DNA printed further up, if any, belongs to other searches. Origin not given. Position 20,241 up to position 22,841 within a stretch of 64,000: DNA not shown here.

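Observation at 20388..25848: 1472-aa coiled-coil protein with histone-H1-like K/A/P N-terminal tail, translationally coupled to a two-TM membrane protein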

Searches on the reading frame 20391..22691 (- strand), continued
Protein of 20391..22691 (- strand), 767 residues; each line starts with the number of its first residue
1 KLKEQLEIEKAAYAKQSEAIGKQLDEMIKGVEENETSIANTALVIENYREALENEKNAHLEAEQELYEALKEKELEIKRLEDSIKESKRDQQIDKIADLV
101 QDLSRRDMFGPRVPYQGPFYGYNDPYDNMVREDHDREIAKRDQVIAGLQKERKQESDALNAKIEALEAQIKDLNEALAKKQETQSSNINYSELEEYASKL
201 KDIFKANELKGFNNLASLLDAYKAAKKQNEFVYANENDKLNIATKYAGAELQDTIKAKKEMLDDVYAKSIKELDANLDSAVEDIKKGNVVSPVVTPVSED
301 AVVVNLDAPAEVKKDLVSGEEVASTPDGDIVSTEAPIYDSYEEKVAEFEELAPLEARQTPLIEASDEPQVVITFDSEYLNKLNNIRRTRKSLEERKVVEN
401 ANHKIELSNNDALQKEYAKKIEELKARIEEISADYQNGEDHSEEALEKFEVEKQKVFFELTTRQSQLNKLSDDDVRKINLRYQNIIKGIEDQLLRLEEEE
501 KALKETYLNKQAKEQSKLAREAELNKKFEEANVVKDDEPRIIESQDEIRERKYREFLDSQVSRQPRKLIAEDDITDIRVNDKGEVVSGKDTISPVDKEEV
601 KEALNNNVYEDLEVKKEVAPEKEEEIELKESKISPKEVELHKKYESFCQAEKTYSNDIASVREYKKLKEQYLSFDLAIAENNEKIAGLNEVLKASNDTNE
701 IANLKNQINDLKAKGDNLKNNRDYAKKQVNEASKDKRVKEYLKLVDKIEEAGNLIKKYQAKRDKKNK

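Call 53: fold_search(model_id=the predicted structure, library=pdb)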
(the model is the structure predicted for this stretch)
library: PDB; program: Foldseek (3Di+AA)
matches with E <= 10: 455; with E <= 0.001: 0
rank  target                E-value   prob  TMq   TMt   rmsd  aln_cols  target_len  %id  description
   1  7rro_D8               2.1e-01  0.44  0.13  0.23  49.8       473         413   12  Structure of the 48-nm repeat doublet microtubule from bovine tracheal cilia (released 2021-10-27)
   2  7rro_D7               3.3e-01  0.21  0.10  0.17  51.5       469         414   14  Structure of the 48-nm repeat doublet microtubule from bovine tracheal cilia (released 2021-10-27)
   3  6h2d_R                3.4e-01  0.47  0.08  0.23  14.3       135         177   13  Structure of the soluble AhlC of the tripartite alpha-pore forming toxin, AHL, from Aeromonas hydrophila. (released 2019-07-10)
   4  9cpb_6Q               4.0e-01  0.38  0.14  0.24  48.5       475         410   13  Atomic model of bovine Fallopian tube cilia doublet microtubule (48-nm periodicity) (released 2024-10-30)
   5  6zbd_A                4.0e-01  0.15  0.10  0.13  34.9       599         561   14  Merozoite surface protein 1 (MSP-1) from Plasmodium falciparum, alternative conformation 2 (released 2021-05-19)
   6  8i7r_D3               4.7e-01  0.12  0.11  0.17  48.1       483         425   14  In situ structure of axonemal doublet microtubules in mouse sperm with 48-nm repeat (released 2023-10-11)
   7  5sw8_B                5.0e-01  0.69  0.11  0.36  20.5       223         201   12  Crystal structure of PI3Kalpha in complex with fragments 7 and 11 (released 2017-02-15)
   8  8otz_ET               6.8e-01  0.18  0.08  0.18  33.6       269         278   17  48-nm repeat of the native axonemal doublet microtubule from bovine sperm (released 2023-11-22)
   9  8iyj_A2               7.2e-01  0.15  0.12  0.20  53.3       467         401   13  Cryo-EM structure of the 48-nm repeat doublet microtubule from mouse sperm (released 2023-07-05)
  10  8inl                  7.6e-01  0.97  0.10  0.12  12.6       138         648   12  LSD1 in complex with S2172 (released 2024-03-13)
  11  8iyj_D2               7.6e-01  0.23  0.14  0.24  50.2       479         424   13  Cryo-EM structure of the 48-nm repeat doublet microtubule from mouse sperm (released 2023-07-05)
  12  8otz_EZ               7.6e-01  0.14  0.10  0.16  50.4       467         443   13  48-nm repeat of the native axonemal doublet microtubule from bovine sperm (released 2023-11-22)
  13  7rro_D1               8.4e-01  0.20  0.13  0.22  46.8       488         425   13  Structure of the 48-nm repeat doublet microtubule from bovine tracheal cilia (released 2021-10-27)
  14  6zbf_A                8.4e-01  0.11  0.10  0.13  34.5       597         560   13  Merozoite surface protein 1 (MSP-1) from Plasmodium falciparum, alternative conformation 3 (released 2021-05-19)
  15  9cpb_6V               8.4e-01  0.06  0.08  0.11  52.6       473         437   13  Atomic model of bovine Fallopian tube cilia doublet microtubule (48-nm periodicity) (released 2024-10-30)
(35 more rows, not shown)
